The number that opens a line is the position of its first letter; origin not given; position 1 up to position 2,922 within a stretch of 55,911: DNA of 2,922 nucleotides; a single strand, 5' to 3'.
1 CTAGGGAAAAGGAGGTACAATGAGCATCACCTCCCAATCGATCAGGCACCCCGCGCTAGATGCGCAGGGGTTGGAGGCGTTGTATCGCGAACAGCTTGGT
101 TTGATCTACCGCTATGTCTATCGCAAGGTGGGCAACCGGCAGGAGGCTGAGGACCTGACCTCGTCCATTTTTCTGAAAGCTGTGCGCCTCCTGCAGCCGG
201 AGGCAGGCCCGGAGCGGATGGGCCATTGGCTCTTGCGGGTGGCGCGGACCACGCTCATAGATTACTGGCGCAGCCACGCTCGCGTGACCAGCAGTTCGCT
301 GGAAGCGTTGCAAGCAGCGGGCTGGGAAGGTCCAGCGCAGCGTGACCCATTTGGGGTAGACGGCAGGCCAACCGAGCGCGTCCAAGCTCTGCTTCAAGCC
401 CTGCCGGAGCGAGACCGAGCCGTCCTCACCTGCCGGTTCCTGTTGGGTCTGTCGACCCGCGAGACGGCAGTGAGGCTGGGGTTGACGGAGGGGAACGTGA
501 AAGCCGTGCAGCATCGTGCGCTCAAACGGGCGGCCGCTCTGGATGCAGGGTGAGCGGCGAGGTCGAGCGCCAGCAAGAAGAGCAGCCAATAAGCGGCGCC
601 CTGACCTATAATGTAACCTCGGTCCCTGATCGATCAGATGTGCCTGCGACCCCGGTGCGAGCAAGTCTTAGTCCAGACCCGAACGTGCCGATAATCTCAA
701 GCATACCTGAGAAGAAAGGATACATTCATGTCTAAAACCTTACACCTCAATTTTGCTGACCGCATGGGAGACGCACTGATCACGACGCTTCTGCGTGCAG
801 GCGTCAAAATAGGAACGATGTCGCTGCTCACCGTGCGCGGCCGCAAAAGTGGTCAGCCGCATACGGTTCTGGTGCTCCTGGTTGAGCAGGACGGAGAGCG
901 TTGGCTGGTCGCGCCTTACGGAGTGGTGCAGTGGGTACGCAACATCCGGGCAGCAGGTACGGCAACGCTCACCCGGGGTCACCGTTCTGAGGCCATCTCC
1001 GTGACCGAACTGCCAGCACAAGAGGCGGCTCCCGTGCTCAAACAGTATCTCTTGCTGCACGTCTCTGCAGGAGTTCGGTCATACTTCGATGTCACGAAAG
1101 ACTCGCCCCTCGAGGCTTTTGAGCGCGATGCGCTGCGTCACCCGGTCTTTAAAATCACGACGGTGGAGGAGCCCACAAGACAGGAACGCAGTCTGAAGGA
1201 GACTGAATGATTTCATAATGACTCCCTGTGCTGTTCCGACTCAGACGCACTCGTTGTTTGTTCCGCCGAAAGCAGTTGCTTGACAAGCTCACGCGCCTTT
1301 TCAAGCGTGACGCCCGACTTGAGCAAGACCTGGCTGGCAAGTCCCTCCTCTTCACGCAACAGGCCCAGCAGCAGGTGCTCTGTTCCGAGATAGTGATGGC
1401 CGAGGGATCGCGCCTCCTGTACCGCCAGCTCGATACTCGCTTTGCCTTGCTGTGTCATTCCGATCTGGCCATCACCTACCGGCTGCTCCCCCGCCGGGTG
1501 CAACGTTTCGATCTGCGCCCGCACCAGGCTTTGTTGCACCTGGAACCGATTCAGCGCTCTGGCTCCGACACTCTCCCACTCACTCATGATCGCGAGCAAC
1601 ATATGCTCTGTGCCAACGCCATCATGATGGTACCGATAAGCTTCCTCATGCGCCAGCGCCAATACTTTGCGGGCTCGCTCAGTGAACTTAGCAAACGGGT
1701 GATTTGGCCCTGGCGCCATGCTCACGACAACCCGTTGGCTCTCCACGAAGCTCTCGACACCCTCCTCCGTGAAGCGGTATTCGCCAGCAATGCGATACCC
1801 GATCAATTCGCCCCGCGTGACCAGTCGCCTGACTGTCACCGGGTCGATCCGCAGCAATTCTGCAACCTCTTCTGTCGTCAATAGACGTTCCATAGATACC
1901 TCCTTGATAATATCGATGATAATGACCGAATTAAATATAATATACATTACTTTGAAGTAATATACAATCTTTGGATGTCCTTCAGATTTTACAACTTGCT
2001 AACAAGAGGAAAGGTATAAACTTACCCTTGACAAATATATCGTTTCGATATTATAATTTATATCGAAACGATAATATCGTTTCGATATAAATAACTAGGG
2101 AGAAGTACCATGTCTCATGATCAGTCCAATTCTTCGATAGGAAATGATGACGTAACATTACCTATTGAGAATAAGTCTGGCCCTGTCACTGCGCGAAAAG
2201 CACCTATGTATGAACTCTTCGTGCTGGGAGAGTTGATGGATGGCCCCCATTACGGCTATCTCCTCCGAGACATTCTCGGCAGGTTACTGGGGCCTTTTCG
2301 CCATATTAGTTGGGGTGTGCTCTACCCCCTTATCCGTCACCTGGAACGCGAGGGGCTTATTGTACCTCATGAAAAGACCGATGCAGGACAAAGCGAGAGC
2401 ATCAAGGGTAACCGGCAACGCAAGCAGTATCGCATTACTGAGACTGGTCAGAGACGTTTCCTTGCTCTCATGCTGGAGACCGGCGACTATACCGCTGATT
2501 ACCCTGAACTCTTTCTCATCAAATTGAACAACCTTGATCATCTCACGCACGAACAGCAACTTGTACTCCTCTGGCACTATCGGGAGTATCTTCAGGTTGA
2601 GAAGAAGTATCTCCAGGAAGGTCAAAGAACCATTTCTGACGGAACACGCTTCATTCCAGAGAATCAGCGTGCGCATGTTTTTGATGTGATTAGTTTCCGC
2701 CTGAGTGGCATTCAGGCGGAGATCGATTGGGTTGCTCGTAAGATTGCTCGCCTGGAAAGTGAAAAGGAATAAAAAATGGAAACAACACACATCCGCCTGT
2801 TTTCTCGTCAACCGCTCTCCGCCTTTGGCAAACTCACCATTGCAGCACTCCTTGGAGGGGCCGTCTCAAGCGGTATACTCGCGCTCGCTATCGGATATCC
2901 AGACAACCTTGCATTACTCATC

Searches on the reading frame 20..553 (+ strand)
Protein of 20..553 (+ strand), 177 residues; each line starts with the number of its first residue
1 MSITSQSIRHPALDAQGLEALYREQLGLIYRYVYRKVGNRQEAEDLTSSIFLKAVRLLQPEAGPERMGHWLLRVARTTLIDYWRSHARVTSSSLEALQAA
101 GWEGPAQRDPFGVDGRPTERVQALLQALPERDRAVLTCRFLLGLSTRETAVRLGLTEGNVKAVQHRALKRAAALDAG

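Call 25: search_protein_families(library=pfam, proteins=[window:20-553:+], max_evalue=0.001)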
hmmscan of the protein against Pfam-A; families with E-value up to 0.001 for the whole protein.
window:20-553:+ (177 aa): 3 families
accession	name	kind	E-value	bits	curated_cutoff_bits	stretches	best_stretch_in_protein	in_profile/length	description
PF08281.18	Sigma70_r4_2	-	2.1e-13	50.2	25.7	1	119-170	2-53/54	Sigma-70, region 4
PF04542.20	Sigma70_r2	-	1.9e-12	47.2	24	1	21-88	1-70/71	Sigma-70 region 2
PF04545.22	Sigma70_r4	-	8.2e-12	44.9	24.1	1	124-170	1-47/50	Sigma-70, region 4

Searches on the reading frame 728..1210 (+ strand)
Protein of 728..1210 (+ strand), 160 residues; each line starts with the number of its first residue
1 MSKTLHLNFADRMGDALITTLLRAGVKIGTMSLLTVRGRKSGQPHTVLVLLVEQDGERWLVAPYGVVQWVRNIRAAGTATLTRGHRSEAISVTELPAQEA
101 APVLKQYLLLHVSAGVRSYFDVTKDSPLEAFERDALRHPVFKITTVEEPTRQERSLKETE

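Call 25: search_protein_families(library=pfam, proteins=[window:728-1210:+], max_evalue=0.001)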
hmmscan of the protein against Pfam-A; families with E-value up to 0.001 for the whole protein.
window:728-1210:+ (160 aa): 1 family
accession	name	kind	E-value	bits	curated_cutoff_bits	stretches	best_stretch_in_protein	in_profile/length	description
PF04075.20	F420H2_quin_red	-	2.9e-08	34.3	22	1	31-106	25-104/130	F420H(2)-dependent quinone reductase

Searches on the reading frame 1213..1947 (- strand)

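Call 25: search_protein_families(library=pfam, proteins=[window:1213-1947:-], max_evalue=0.001)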
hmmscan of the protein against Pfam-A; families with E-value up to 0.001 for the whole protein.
window:1213-1947:- (244 aa): 2 families
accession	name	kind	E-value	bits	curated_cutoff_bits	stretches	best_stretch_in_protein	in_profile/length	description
PF02861.25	Clp_N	-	1.6e-27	95.9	20.7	2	175-226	1-52/53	Clp amino terminal domain, pathogenicity island component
PF12728.13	HTH_17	-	4.4e-13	49.7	27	1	22-72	1-51/51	Helix-turn-helix domain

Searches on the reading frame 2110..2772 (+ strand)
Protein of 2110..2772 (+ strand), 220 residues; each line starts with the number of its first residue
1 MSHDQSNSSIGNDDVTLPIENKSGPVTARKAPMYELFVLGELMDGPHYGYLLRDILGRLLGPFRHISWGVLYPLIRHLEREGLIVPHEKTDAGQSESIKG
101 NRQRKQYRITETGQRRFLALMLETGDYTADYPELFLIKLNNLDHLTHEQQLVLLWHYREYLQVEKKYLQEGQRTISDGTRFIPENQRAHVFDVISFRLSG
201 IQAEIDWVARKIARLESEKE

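Call 25: search_protein_families(library=pfam, proteins=[window:2110-2772:+], max_evalue=0.001)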
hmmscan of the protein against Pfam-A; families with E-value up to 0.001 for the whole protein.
window:2110-2772:+ (220 aa): 1 family
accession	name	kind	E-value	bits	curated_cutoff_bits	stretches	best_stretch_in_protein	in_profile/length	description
PF03551.20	PadR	-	6.2e-12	45.8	27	1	38-117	1-73/75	Transcriptional regulator PadR-like family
